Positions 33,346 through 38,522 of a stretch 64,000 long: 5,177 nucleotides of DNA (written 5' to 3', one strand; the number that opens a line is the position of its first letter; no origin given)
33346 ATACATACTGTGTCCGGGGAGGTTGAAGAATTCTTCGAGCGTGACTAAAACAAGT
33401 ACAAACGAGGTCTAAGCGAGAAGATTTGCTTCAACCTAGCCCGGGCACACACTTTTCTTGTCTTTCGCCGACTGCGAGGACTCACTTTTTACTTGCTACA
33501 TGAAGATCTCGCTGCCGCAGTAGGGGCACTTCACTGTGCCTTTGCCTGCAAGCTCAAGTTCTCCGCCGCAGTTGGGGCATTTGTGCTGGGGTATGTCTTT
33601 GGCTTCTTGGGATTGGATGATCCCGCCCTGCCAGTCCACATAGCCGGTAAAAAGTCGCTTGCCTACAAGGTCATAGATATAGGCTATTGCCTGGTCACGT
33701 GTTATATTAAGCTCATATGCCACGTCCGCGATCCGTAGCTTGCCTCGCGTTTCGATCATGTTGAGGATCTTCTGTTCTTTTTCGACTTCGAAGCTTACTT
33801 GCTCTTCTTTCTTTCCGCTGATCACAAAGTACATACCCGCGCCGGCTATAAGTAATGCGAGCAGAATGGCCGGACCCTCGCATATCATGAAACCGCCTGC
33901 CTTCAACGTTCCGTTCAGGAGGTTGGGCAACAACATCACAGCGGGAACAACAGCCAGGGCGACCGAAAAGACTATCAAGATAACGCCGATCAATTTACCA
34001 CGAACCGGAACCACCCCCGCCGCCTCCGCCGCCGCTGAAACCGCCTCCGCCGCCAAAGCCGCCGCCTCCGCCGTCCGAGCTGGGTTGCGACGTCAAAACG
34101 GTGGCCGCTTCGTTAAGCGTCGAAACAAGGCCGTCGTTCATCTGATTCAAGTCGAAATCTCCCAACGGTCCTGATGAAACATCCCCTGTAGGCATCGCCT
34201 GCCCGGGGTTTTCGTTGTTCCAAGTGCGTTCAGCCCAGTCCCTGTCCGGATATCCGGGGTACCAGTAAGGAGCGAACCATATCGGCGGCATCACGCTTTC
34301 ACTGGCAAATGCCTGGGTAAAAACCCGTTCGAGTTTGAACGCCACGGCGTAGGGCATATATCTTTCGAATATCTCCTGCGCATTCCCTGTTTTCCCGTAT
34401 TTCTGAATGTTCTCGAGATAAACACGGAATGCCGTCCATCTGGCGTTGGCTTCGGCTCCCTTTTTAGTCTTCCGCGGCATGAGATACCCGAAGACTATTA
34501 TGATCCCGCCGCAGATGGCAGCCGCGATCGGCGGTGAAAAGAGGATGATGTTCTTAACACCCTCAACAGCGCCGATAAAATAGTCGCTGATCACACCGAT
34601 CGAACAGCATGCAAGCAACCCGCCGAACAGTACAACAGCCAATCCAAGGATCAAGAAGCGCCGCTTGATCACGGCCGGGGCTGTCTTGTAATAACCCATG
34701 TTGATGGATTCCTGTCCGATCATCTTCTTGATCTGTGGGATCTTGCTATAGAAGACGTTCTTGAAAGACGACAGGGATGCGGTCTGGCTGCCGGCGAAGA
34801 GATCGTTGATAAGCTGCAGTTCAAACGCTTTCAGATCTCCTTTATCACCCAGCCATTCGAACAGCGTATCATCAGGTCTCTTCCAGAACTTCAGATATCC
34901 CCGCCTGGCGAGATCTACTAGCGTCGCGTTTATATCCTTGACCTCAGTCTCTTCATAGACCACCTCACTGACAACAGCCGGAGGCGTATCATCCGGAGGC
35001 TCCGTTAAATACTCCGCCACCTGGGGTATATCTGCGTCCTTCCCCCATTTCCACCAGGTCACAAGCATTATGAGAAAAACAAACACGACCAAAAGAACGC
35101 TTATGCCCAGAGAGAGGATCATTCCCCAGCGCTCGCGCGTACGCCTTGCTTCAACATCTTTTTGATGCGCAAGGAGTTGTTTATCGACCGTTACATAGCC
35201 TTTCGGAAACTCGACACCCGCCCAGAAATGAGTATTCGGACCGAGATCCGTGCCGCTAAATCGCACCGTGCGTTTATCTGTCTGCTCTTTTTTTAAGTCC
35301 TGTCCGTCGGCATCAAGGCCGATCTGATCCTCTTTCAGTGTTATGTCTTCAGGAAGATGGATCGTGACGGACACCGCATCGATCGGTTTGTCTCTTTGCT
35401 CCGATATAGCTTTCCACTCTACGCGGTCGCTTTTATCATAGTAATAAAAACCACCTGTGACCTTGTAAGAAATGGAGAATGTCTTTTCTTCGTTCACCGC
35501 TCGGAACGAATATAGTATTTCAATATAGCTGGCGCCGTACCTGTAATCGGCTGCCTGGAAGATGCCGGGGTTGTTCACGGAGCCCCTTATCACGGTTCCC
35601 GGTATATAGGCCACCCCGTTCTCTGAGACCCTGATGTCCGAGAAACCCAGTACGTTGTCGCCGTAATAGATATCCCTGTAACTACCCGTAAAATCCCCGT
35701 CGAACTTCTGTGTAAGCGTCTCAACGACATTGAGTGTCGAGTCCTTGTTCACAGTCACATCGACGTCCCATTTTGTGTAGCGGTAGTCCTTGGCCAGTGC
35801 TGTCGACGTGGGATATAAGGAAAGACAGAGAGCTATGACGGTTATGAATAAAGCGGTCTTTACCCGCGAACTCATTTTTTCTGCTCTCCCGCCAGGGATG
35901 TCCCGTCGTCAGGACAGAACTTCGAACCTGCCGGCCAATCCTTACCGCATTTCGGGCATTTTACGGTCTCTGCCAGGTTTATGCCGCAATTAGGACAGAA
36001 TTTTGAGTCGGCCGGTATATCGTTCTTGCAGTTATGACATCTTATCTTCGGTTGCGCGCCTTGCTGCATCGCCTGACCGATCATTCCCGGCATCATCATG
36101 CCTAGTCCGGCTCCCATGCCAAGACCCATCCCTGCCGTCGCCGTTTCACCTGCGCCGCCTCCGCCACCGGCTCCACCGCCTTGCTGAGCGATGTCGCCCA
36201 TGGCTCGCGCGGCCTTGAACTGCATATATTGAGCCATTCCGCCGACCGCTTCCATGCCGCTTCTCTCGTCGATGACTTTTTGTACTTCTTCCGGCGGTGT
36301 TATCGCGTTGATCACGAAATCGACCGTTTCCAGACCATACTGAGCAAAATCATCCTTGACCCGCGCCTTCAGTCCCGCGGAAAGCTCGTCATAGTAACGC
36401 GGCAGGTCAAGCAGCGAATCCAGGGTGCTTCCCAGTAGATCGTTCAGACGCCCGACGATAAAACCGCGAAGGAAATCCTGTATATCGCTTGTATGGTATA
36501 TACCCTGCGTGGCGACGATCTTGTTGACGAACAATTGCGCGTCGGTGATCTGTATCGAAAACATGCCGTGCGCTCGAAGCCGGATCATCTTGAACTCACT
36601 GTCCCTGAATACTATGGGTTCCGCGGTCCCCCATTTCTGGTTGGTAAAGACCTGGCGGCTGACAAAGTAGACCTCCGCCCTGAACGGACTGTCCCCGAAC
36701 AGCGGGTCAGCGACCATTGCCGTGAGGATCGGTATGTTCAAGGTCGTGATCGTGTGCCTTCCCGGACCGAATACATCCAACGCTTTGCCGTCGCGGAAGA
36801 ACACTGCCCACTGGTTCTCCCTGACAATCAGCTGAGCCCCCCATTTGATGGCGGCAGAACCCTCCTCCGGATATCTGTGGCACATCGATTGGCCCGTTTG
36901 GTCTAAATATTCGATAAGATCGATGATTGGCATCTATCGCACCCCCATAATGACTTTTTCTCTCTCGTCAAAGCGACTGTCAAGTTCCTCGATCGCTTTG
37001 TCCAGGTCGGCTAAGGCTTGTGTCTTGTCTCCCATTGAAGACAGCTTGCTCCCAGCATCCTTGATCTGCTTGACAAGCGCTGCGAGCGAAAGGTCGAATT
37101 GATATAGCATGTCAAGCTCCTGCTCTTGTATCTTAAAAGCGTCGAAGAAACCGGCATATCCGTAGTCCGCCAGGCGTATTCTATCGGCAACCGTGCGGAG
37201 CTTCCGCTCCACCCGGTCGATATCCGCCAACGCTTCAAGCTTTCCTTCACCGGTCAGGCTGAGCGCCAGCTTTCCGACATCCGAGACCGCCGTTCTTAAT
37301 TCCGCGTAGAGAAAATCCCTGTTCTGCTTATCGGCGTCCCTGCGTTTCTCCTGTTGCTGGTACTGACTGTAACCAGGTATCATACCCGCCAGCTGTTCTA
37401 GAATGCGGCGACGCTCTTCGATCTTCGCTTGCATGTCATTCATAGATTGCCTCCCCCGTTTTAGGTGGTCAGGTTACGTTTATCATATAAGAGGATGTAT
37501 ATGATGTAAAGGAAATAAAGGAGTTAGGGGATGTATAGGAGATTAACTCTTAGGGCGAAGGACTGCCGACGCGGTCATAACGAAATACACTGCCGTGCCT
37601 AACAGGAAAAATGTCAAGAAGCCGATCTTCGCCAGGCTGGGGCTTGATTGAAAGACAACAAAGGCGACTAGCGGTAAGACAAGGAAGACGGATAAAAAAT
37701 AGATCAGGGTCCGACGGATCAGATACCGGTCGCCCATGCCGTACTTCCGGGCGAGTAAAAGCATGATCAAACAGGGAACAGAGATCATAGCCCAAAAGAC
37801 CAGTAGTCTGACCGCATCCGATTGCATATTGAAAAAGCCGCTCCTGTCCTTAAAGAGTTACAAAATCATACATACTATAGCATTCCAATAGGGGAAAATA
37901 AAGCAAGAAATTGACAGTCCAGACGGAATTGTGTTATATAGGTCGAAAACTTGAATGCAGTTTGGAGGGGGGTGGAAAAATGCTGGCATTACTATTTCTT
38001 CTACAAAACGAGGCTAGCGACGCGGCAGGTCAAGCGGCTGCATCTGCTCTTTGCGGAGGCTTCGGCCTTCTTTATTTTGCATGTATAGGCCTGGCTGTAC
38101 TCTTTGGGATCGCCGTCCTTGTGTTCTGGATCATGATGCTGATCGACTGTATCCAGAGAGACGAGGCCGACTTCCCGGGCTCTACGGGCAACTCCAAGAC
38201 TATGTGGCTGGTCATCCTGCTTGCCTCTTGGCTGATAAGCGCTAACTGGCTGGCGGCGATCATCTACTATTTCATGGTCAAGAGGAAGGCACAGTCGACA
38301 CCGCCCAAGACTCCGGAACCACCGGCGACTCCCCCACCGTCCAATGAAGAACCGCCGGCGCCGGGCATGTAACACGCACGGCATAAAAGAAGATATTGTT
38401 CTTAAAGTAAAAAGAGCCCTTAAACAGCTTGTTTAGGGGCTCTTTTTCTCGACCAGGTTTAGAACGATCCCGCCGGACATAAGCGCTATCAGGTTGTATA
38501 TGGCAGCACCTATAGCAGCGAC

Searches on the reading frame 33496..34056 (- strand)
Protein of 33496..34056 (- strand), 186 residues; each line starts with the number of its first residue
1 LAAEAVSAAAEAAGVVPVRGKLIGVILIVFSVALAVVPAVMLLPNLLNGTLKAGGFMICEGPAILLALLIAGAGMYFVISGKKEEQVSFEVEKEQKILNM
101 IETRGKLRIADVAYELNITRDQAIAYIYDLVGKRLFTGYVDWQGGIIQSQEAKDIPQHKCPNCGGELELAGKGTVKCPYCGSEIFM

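Call 48: search_protein_families(library=pfam, proteins=[window:33496-34056:-], max_evalue=0.01)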
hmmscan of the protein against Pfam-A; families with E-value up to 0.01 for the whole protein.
window:33496-34056:- (186 aa): 6 families
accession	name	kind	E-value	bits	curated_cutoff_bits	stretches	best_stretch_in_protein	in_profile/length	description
PF24460.1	DUF7575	-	0.00017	21.3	28.5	0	159-168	5-14/28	Domain of unknown function (DUF7575)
PF08274.17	Zn_Ribbon_YjdM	-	0.00018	21.8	30.8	1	159-184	4-29/30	PhnA Zinc-Ribbon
PF13248.11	Zn_ribbon_3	-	0.0018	18.1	27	0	174-182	2-10/26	zinc-ribbon domain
PF21344.3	Zn_ribbon_LysW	-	0.0021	18.1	27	1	159-183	2-30/46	Alpha-aminoadipate carrier protein LysW-like, globular domain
PF09756.15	DDRGK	-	0.0035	17.5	27.8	1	88-147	95-154/188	DDRGK domain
PF01396.24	Zn_ribbon_Top1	-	0.009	16.2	32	0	158-167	2-11/39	Topoisomerase DNA binding C4 zinc finger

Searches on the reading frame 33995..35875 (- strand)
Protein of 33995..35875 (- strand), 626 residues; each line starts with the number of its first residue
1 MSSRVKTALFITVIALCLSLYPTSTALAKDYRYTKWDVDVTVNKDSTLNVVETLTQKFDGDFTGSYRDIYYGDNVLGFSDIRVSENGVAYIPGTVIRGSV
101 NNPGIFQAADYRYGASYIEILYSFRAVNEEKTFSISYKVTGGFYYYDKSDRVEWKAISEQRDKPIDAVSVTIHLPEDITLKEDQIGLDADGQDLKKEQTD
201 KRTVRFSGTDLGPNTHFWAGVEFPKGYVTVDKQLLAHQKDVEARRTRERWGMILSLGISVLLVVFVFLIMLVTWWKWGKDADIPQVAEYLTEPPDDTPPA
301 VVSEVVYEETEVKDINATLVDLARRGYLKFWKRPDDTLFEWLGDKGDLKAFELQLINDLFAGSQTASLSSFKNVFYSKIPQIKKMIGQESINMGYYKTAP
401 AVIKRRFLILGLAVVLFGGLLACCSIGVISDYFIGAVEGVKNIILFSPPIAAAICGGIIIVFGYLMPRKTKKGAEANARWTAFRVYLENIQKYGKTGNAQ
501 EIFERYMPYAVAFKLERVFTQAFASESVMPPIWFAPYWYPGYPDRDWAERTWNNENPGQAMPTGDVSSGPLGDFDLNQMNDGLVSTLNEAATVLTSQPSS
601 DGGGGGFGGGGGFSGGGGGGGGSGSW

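Call 49: search_protein_families(library=pfam, proteins=[window:33995-35875:-], max_evalue=0.001)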
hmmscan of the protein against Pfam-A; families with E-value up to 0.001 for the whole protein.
window:33995-35875:- (626 aa): 2 families
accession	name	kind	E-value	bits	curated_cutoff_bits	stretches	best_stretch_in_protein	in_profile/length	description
PF20990.2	DUF2207_C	-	2e-35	123.1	33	1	287-519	2-243/247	Predicted membrane protein (DUF2207) C-terminal domain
PF09972.14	DUF2207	-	5.9e-20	72.6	24.4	1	34-215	3-164/172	Predicted membrane protein (DUF2207) N-terminal domain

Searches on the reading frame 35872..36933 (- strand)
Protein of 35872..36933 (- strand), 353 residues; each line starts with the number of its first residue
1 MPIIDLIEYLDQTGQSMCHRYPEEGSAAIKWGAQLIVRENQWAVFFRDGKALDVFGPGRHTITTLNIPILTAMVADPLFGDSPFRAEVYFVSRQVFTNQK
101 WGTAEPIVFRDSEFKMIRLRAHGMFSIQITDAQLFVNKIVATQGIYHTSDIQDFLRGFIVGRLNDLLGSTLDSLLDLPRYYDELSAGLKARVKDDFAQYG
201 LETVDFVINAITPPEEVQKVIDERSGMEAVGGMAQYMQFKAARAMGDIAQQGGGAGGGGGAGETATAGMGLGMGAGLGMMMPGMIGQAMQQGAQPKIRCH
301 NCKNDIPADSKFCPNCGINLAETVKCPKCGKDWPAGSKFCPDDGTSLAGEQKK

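Call 49: search_protein_families(library=pfam, proteins=[window:35872-36933:-], max_evalue=0.001)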
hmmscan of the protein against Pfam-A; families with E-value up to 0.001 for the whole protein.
window:35872-36933:- (353 aa): 9 families
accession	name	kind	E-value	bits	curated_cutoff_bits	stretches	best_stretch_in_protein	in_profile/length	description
PF13421.11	Band_7_1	-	4.6e-61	206.6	24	1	19-228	2-210/211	SPFH domain-Band 7 family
PF01145.31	Band_7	-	2.8e-15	57.2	23.6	1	36-244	2-172/176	SPFH domain / Band 7 family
PF12773.13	DZR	-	6.4e-10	39.5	27.3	1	299-341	1-42/45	Double zinc ribbon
PF13240.11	Zn_Ribbon_1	-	6.2e-09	35.8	25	1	299-317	2-20/23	zinc-ribbon domain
PF17032.10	Zn_ribbon_15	-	5.3e-08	34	28.9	1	294-317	50-73/73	zinc-ribbon family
PF13248.11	Zn_ribbon_3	-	6.8e-07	29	27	1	296-320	2-26/26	zinc-ribbon domain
PF24460.1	DUF7575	-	1.5e-05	24.6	28.5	0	297-317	4-24/28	Domain of unknown function (DUF7575)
PF18912.6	DZR_2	-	0.00044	20.5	27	1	298-342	9-54/56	Double zinc ribbon domain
PF10571.15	UPF0547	-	0.00066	20.2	29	0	299-317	3-21/26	Uncharacterised protein family UPF0547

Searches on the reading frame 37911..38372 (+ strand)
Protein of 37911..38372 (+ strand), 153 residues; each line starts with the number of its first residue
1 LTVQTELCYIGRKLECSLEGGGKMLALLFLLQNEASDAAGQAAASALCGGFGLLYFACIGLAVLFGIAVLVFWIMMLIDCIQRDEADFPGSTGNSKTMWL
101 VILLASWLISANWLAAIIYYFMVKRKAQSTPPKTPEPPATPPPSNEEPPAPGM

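Call 48: search_protein_families(library=pfam, proteins=[window:37911-38372:+], max_evalue=0.01)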
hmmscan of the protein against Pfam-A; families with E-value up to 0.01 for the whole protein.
window:37911-38372:+ (153 aa): 2 families
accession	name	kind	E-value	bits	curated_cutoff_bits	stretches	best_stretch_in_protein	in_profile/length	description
PF10724.14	DUF2516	-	0.0004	21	30.6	1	61-112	7-58/92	Protein of unknown function (DUF2516)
PF07332.16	Phage_holin_3_6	-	0.0036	17.8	28.4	1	30-134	14-100/116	Putative Actinobacterial Holin-X, holin superfamily III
